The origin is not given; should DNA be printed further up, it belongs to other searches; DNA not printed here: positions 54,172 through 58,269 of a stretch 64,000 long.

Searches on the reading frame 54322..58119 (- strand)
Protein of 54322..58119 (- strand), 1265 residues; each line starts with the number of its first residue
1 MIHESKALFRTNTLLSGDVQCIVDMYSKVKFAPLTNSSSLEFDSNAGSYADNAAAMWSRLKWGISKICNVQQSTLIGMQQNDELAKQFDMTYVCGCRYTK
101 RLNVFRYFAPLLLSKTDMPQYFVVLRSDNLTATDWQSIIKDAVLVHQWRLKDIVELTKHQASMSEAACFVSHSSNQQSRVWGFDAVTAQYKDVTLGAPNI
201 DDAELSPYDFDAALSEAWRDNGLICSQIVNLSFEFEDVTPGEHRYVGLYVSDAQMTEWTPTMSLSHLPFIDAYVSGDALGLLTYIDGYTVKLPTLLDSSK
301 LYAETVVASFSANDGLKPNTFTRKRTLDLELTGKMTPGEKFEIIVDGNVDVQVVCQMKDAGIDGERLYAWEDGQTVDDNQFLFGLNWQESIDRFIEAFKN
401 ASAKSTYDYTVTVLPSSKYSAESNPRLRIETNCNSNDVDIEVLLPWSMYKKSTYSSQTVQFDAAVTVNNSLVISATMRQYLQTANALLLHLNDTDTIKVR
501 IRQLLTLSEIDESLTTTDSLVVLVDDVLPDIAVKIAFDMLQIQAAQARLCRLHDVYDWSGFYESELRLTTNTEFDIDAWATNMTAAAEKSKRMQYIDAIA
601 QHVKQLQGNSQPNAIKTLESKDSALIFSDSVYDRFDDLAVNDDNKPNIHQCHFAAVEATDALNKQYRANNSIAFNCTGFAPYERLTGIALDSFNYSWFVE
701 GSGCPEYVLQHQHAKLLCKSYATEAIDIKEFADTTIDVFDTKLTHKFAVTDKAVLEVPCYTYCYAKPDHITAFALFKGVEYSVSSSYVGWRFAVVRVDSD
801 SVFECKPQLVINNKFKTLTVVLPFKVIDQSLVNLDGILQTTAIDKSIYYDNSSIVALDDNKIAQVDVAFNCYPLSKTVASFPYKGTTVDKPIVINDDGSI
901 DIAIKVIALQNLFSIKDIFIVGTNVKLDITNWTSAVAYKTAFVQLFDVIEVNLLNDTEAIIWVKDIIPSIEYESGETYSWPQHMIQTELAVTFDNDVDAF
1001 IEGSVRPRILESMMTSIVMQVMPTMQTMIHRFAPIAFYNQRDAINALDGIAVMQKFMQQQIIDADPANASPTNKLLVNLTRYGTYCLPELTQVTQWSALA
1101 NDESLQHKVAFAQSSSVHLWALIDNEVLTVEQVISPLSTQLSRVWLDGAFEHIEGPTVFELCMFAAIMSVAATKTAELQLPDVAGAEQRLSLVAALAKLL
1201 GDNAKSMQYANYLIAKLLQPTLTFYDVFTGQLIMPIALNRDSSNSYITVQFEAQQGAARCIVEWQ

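Call 6: search_protein_families(library=pfam, proteins=[window:54322-58119:-], max_evalue=0.1)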
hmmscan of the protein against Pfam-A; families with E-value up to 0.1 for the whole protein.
window:54322-58119:- (1265 aa): 0 families

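Call 7: search_protein_families(library=phrogs, proteins=[window:54322-58119:-], max_evalue=0.01)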
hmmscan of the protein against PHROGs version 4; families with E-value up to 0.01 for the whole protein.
window:54322-58119:- (1265 aa): 0 families

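Call 14: search_protein_families(library=ncbifam, proteins=[window:54322-58119:-], max_evalue=0.1)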
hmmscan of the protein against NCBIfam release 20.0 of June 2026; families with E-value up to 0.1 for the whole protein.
window:54322-58119:- (1265 aa): 0 families

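Call 36: search_solved_structures(query=window:54322-58119:-, max_evalue=1)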
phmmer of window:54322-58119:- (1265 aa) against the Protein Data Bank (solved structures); distinct sequences matched with E-value up to 1: 0.
